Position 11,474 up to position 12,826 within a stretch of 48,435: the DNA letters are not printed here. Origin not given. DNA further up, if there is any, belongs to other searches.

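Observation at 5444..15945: Glycan locus with initiating transferase, flippase and polymerase but no recognisable glycosyltransferase, loaded with acyl/aminoacyl-transfer enzymes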

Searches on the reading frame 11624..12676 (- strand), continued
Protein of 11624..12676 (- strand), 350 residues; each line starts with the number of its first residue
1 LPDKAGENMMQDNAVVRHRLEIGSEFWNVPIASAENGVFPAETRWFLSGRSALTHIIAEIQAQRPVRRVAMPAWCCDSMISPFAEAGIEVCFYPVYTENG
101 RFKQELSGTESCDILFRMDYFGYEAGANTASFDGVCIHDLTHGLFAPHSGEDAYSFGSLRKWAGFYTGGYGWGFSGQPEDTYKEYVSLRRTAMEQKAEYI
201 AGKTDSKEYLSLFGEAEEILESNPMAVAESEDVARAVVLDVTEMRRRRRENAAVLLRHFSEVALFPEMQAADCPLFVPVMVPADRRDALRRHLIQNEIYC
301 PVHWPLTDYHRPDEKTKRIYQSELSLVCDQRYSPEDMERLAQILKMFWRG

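Call 50: search_protein_families(library=pfam, proteins=[L007:1496-3457:+, L007:38-1378:+, L074:4496-6361:+, L074:15717-16982:+, L053:3437-5392:+, L053:5581-7746:+, L053:13462-14739:+, L053:18515-19852:+, L040:17240-18637:+, L040:18634-19647:+], max_evalue=0.0001)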
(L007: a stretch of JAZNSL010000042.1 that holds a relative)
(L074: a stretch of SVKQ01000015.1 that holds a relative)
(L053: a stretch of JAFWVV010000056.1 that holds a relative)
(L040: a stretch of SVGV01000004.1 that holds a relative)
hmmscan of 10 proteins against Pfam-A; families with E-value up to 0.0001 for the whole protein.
L007:1496-3457:+ (653 aa): 2 families
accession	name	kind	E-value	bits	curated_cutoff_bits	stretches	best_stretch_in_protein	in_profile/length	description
PF13313.11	DUF4082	-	6.3e-20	72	28.4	3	242-313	25-89/143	Domain of unknown function (DUF4082)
PF18560.7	Lectin_like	-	6.3e-06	26.9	27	0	240-312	28-97/156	Lectin like domain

L007:38-1378:+ (446 aa): 3 families
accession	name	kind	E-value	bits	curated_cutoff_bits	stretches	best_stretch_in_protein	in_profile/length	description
PF02018.23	CBM_4_9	-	8.1e-12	46.1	25.9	1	13-121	2-120/136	Carbohydrate binding domain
PF04862.18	DUF642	-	3.4e-09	37.1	27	0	200-274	66-144/157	Protein of unknown function (DUF642)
PF22637.2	CBM_4_9_1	-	5.8e-06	27.1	27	0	23-135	22-141/148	BppA domain 1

L074:4496-6361:+ (621 aa): 7 families
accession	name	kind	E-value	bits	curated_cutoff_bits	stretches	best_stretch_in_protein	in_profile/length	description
PF02719.21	Polysacc_synt_2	-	5.3e-122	407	20.2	1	296-576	1-289/293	Polysaccharide biosynthesis protein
PF01370.27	Epimerase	-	9.2e-25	87.9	20.9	1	296-499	1-219/240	NAD dependent epimerase/dehydratase family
PF16363.11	GDP_Man_Dehyd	-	1.1e-16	61.6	27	1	297-420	1-130/332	GDP-mannose 4,6 dehydratase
PF13727.12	CoA_binding_3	-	4.6e-15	56.5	25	1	71-251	3-175/175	CoA-binding domain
PF04321.23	RmlD_sub_bind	-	3e-14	53.2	27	1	296-465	3-157/287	RmlD substrate binding domain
PF01073.25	3Beta_HSD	-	5.4e-10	39.2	22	1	297-425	1-122/280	3-beta hydroxysteroid dehydrogenase/isomerase family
PF07993.18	NAD_binding_4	-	2.2e-05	24.2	20.1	0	370-426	90-143/258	Male sterility protein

L074:15717-16982:+ (421 aa): 0 families

L053:3437-5392:+ (651 aa): 1 family
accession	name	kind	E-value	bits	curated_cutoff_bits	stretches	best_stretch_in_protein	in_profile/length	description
PF13196.11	DUF4012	-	7.3e-34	117.8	28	1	275-416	3-144/144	Protein of unknown function (DUF4012)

L053:5581-7746:+ (721 aa): 6 families
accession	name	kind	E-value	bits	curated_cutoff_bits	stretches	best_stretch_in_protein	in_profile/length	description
PF02719.21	Polysacc_synt_2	-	8.1e-118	393.3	20.2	1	306-618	1-290/293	Polysaccharide biosynthesis protein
PF01370.27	Epimerase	-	8.1e-19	68.4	20.9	1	306-433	1-119/240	NAD dependent epimerase/dehydratase family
PF16363.11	GDP_Man_Dehyd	-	2.8e-15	57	27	1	307-430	1-130/332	GDP-mannose 4,6 dehydratase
PF13727.12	CoA_binding_3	-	6.8e-14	52.7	25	1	85-261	6-175/175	CoA-binding domain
PF04321.23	RmlD_sub_bind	-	1.9e-11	44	27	1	305-431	2-103/287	RmlD substrate binding domain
PF01073.25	3Beta_HSD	-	1e-07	31.7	22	1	307-435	1-122/280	3-beta hydroxysteroid dehydrogenase/isomerase family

L053:13462-14739:+ (425 aa): 2 families
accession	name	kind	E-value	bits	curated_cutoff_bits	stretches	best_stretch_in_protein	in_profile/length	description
PF13440.11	Polysacc_synt_3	-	2.2e-07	30.8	23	1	40-313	8-291/293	Polysaccharide biosynthesis protein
PF01943.22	Polysacc_synt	-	7.8e-06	25.9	28.2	1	15-246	7-248/274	Polysaccharide biosynthesis protein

L053:18515-19852:+ (445 aa): 2 families
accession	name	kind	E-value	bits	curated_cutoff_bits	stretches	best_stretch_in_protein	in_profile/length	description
PF03972.19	MmgE_PrpD_N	-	7.6e-51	173.1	32.1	1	13-247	10-241/244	MmgE/PrpD N-terminal domain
PF19305.4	MmgE_PrpD_C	-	8.1e-36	123.9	32.1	1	266-422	1-164/173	MmgE/PrpD C-terminal domain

L040:17240-18637:+ (465 aa): 1 family
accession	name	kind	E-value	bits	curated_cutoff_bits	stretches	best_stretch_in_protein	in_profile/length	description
PF04932.20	Wzy_C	-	8.6e-21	74.7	31.7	1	226-382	3-149/149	O-Antigen ligase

L040:18634-19647:+ (337 aa): 4 families
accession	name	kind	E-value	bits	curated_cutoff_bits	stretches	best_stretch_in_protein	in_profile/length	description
PF00535.33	Glycos_transf_2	-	4.6e-43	147.5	23.3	1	13-150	1-136/168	Glycosyl transferase family 2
PF13641.12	Glyco_tranf_2_3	-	3.7e-18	66.8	27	1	12-212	3-202/230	Glycosyltransferase like family 2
PF10111.15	Glyco_tranf_2_2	-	2.1e-15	57.4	27.3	1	13-114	1-106/276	Glycosyltransferase like family 2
PF12804.13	NTP_transf_3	-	1.2e-05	25.9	27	1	20-138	22-132/160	MobA-like NTP transferase domain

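Call 51: search_protein_families(library=pfam, proteins=[L009:10929-12020:+, L009:18146-19021:+, L009:19018-20037:+, L040:19716-20573:+, L040:3588-4931:+, L040:4957-5760:+, L074:3240-4286:+, L074:18829-20184:+, L007:3880-4617:+, L053:19860-20612:+], max_evalue=0.0001)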
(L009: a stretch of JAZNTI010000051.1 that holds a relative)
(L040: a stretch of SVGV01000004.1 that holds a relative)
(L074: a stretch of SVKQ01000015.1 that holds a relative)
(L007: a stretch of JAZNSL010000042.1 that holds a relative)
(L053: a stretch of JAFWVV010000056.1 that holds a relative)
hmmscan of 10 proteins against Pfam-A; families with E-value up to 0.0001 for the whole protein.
L009:10929-12020:+ (363 aa): 4 families
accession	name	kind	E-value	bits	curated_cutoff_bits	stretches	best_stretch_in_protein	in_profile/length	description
PF21360.3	PylC-like_N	-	8.4e-42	141.7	27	1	48-144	1-96/96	PylC-like, N-terminal domain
PF02655.19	ATP-grasp_3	-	7.8e-12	46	23.2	1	156-316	3-159/160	ATP-grasp domain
PF15632.11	ATPgrasp_Ter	-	8.1e-11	42.3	29.1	1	225-343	4-114/131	ATP-grasp in the biosynthetic pathway with Ter operon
PF07478.18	Dala_Dala_lig_C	-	2.9e-06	27.4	24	0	180-240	26-89/204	D-ala D-ala ligase C-terminus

L009:18146-19021:+ (291 aa): 2 families
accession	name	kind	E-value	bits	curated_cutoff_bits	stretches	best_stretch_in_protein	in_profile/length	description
PF00483.29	NTP_transferase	-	1.3e-71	241.5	21.2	1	2-238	1-243/245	Nucleotidyl transferase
PF12804.13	NTP_transf_3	-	2.7e-10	41.1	27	1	3-125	1-112/160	MobA-like NTP transferase domain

L009:19018-20037:+ (339 aa): 6 families
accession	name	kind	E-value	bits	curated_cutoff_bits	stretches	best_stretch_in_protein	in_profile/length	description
PF16363.11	GDP_Man_Dehyd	-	1.4e-87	294.7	27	1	4-309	1-332/332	GDP-mannose 4,6 dehydratase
PF01370.27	Epimerase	-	4.9e-71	239.4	20.9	1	3-245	1-240/240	NAD dependent epimerase/dehydratase family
PF02719.21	Polysacc_synt_2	-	1.8e-14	54.1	20.2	1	3-127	1-130/293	Polysaccharide biosynthesis protein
PF04321.23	RmlD_sub_bind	-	3e-14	53.2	27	1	1-186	1-154/287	RmlD substrate binding domain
PF01073.25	3Beta_HSD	-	5.7e-14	52.2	22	1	4-228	1-224/280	3-beta hydroxysteroid dehydrogenase/isomerase family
PF07993.18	NAD_binding_4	-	9.8e-13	48.3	20.1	1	74-182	88-206/258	Male sterility protein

L040:19716-20573:+ (285 aa): 2 families
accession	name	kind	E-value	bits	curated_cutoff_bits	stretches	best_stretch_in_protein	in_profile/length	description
PF00293.34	NUDIX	-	9.5e-16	58.5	21.1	1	160-267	4-122/134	NUDIX domain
PF09297.16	Zn_ribbon_NUD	-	4.9e-07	29.8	24.8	1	125-155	2-32/32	NADH pyrophosphatase zinc ribbon domain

L040:3588-4931:+ (447 aa): 5 families
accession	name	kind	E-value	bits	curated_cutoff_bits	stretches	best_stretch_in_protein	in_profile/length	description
PF05958.17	tRNA_U5-meth_tr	-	1.3e-15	57.7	23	1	370-444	285-356/357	tRNA (Uracil-5-)-methyltransferase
PF01938.26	TRAM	-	1e-08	35.3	21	1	8-57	9-61/61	TRAM domain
PF13847.12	Methyltransf_31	-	1.2e-08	35.2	27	1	298-375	3-81/145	Methyltransferase domain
PF13649.12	Methyltransf_25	-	2.2e-05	25.5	27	0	303-358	2-58/97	Methyltransferase domain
PF03602.21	Cons_hypoth95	-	2.8e-05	24.3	24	1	297-403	40-153/182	Conserved hypothetical protein 95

L040:4957-5760:+ (267 aa): 0 families

L074:3240-4286:+ (348 aa): 0 families

L074:18829-20184:+ (451 aa): 2 families
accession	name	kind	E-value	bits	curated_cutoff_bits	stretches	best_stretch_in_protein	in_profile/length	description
PF03972.19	MmgE_PrpD_N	-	2.1e-53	181.5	32.1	1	13-244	11-239/244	MmgE/PrpD N-terminal domain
PF19305.4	MmgE_PrpD_C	-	1.6e-31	109.9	32.1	1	265-424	1-167/173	MmgE/PrpD C-terminal domain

L007:3880-4617:+ (245 aa): 1 family
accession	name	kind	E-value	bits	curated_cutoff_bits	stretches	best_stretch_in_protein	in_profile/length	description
PF04542.20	Sigma70_r2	-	1.8e-11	44.1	24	1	85-143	4-65/71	Sigma-70 region 2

L053:19860-20612:+ (250 aa): 3 families
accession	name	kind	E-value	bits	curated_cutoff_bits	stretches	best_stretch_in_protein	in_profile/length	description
PF01643.23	Acyl-ACP_TE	-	6.6e-20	71.6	23.7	1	8-124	4-121/131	Acyl-ACP thioesterase N-terminal domain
PF20791.3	Acyl-ACP_TE_C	-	2.2e-16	60.3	21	1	160-223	11-74/101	Acyl-ACP thioesterase C-terminal domain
PF13279.12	4HBT_2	-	1.1e-07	32.8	25.5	0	14-128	1-117/122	Thioesterase-like superfamily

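Call 55: search_protein_families(library=pfam, proteins=[L013:9474-10013:+, L014:8692-10002:+, L017:7892-8419:+, L017:8451-10001:+, L018:8923-9975:+, L021:8989-9993:+, L023:8933-9979:+, L028:8716-9999:+, L039:9439-10008:+, L043:3970-5361:+], max_evalue=0.001)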
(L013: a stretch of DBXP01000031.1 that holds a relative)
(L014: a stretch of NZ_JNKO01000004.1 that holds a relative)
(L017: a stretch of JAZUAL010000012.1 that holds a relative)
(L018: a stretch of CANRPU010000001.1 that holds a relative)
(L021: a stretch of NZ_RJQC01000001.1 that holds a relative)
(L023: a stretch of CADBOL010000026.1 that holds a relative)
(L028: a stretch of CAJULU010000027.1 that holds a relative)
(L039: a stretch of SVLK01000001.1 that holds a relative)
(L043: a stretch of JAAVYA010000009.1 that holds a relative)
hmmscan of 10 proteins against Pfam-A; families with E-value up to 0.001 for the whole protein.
L013:9474-10013:+ (179 aa): 5 families
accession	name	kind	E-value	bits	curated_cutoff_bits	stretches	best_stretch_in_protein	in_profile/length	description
PF13302.13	Acetyltransf_3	-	5e-21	76.3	25.4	1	8-146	2-138/138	Acetyltransferase (GNAT) domain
PF13420.13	Acetyltransf_4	-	2.5e-11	44.3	24.3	1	10-165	1-154/155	Acetyltransferase (GNAT) domain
PF00583.31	Acetyltransf_1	-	2.6e-11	44.3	20.7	1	49-145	27-116/116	Acetyltransferase (GNAT) family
PF13508.13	Acetyltransf_7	-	4e-05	24.4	27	1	67-147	10-84/84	Acetyltransferase (GNAT) domain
PF13523.12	Acetyltransf_8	-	0.00059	19.9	27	1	81-149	74-141/145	Acetyltransferase (GNAT) domain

L014:8692-10002:+ (436 aa): 3 families
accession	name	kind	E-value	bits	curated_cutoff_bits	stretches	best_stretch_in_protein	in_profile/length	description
PF15632.11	ATPgrasp_Ter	-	4.6e-19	68.9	29.1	1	171-290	3-114/131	ATP-grasp in the biosynthetic pathway with Ter operon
PF02655.19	ATP-grasp_3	-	2e-08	34.9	23.2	1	112-264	4-159/160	ATP-grasp domain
PF13535.11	ATP-grasp_4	-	3e-06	27.4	27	1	159-265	22-156/160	ATP-grasp domain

L017:7892-8419:+ (175 aa): 5 families
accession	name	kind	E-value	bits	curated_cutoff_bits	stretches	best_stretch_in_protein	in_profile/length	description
PF13302.13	Acetyltransf_3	-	5.4e-23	82.7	25.4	1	8-146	2-138/138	Acetyltransferase (GNAT) domain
PF13420.13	Acetyltransf_4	-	5.3e-13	49.7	24.3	1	10-165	1-154/155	Acetyltransferase (GNAT) domain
PF00583.31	Acetyltransf_1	-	6.4e-12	46.2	20.7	1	47-145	22-116/116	Acetyltransferase (GNAT) family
PF13508.13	Acetyltransf_7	-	3e-05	24.7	27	1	67-147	10-84/84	Acetyltransferase (GNAT) domain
PF13523.12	Acetyltransf_8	-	0.00095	19.2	27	0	81-149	74-141/145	Acetyltransferase (GNAT) domain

L017:8451-10001:+ (516 aa): 3 families
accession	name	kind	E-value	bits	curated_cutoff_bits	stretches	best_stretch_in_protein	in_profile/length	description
PF01039.27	Carboxyl_trans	-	1.3e-183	611.6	22.3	1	28-513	1-492/493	Carboxyl transferase domain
PF03255.19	ACCA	-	1.4e-11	44.6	23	1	337-454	132-245/310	Acetyl co-enzyme A carboxylase carboxyltransferase-like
PF06833.16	MdcE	-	1.5e-05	25.3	32.7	1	352-439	27-114/196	Malonate decarboxylase gamma subunit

L018:8923-9975:+ (350 aa): 7 families
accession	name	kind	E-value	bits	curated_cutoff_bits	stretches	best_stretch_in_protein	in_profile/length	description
PF01370.27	Epimerase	-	4.4e-29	102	20.9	1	22-271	1-240/240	NAD dependent epimerase/dehydratase family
PF16363.11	GDP_Man_Dehyd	-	4.5e-13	49.8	27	1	24-333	2-330/332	GDP-mannose 4,6 dehydratase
PF01073.25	3Beta_HSD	-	5.1e-07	29.4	22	1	23-137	1-116/280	3-beta hydroxysteroid dehydrogenase/isomerase family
PF05368.20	NmrA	-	1.4e-06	28.6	27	1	20-92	3-75/298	NmrA-like family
PF07993.18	NAD_binding_4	-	1.6e-05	24.7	20.1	1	74-204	77-211/258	Male sterility protein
PF04321.23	RmlD_sub_bind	-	1.8e-05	24.4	27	1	21-287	2-229/287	RmlD substrate binding domain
PF13460.12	NAD_binding_10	-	5.1e-05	23.6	27.2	1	26-202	1-148/184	NAD(P)H-binding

L021:8989-9993:+ (334 aa): 7 families
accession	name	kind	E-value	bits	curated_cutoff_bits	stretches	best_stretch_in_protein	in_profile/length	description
PF00583.31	Acetyltransf_1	-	4.6e-27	95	20.7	2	201-306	14-116/116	Acetyltransferase (GNAT) family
PF13302.13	Acetyltransf_3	-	1.8e-24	87.4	25.4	1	168-307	2-138/138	Acetyltransferase (GNAT) domain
PF13420.13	Acetyltransf_4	-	2.4e-17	63.8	24.3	1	170-325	1-153/155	Acetyltransferase (GNAT) domain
PF13508.13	Acetyltransf_7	-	3.3e-11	43.8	27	1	223-308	6-84/84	Acetyltransferase (GNAT) domain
PF13523.12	Acetyltransf_8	-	1e-09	38.6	27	1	243-311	74-142/145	Acetyltransferase (GNAT) domain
PF13673.13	Acetyltransf_10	-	1.3e-05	25.6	23.6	1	45-145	17-109/128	Acetyltransferase (GNAT) domain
PF08445.16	FR47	-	9.8e-05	22.7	22.1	0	260-309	33-80/86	FR47-like protein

L023:8933-9979:+ (348 aa): 1 family
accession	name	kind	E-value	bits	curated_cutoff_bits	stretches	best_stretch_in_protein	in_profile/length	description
PF02423.21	OCD_Mu_crystall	-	3.1e-57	194.4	24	1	31-331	17-310/314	Ornithine cyclodeaminase/mu-crystallin family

L028:8716-9999:+ (427 aa): 1 family
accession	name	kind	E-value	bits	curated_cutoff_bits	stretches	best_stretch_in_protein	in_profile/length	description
PF15632.11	ATPgrasp_Ter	-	1.6e-17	63.9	29.1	1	169-285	5-113/131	ATP-grasp in the biosynthetic pathway with Ter operon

L039:9439-10008:+ (189 aa): 3 families
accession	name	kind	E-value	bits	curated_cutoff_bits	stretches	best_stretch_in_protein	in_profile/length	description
PF13302.13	Acetyltransf_3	-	1.3e-20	74.9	25.4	1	8-145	2-137/138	Acetyltransferase (GNAT) domain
PF13420.13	Acetyltransf_4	-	1e-13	52.1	24.3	1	10-163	1-152/155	Acetyltransferase (GNAT) domain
PF00583.31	Acetyltransf_1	-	2.3e-08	34.8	20.7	1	38-144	15-115/116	Acetyltransferase (GNAT) family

L043:3970-5361:+ (463 aa): 1 family
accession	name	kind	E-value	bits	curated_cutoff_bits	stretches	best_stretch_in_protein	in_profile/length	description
PF03616.19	Glt_symporter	-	3.4e-14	52.8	26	1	149-360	134-335/368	Sodium/glutamate symporter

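Call 60: search_solved_structures(query=A1, max_evalue=1, show_alignments=1)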
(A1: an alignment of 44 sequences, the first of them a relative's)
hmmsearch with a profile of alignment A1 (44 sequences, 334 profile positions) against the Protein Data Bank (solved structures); distinct sequences matched with E-value up to 1: 6.
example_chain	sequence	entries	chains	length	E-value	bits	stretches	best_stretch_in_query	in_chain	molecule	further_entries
5u1z_A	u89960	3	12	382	0.032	16.8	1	182-330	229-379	Putative aminotransferase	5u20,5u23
7n63_A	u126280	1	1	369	0.033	16.8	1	193-299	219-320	Putative aminotransferase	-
5u21_A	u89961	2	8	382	0.036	16.7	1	183-330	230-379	Putative aminotransferase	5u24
3frk_A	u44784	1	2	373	0.18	14.4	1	168-292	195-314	QdtB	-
3uwc_A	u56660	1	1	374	0.87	12.1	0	224-300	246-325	Nucleotide-sugar aminotransferase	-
9d80_C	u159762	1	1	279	0.93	12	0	136-225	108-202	Tail protein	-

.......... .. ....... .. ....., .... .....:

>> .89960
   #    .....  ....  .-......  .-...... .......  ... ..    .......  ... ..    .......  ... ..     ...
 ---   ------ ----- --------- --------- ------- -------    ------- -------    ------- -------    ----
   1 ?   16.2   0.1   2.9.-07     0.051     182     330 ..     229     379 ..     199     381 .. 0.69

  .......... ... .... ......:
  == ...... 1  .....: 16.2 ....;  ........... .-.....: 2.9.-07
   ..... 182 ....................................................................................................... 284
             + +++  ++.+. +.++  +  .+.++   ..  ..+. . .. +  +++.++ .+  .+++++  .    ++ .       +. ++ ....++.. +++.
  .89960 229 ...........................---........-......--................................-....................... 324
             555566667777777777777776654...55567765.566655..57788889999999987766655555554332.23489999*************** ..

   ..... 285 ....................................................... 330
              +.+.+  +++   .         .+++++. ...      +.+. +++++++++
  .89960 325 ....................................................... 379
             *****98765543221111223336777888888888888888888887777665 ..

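Call 89: search_protein_families(library=pfam, proteins=[L033:5928-7079:+], max_evalue=0.001)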
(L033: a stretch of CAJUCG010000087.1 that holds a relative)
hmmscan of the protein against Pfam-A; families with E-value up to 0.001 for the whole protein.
L033:5928-7079:+ (383 aa): 1 family
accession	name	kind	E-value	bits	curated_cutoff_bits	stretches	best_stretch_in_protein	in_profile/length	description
PF04230.19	PS_pyruv_trans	-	2.5e-23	83.8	25.3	1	13-318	1-279/280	Polysaccharide pyruvyl transferase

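Call 101: search_dna_similar(query=window:11624-12649:-, collection=plasmids, mode=protein, max_rows=10)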
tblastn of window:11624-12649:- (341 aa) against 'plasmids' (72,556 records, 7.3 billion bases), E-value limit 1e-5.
Records with a match: 2; places in all: 2; records where one place covers at least 80% of the query: 2.
Best place of each record, by identity: <60% 2.
By first word of the organism name: Priestia 1; Acetoanaerobium 1.
By predicted mobility (MOB-suite, as given by PLSDB): non-mobilizable 2.
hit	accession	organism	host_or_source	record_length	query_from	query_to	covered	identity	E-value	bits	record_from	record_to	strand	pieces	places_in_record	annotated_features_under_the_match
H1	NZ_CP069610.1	Priestia megaterium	Homo sapiens,Pure culture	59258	12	340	96%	31.4%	1e-51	191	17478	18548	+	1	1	hypothetical protein | GNAT family protein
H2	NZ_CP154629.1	Acetoanaerobium noterae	cell culture,Sludge of a digestion ...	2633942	12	338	96%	24.8%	4e-10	69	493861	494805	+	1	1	none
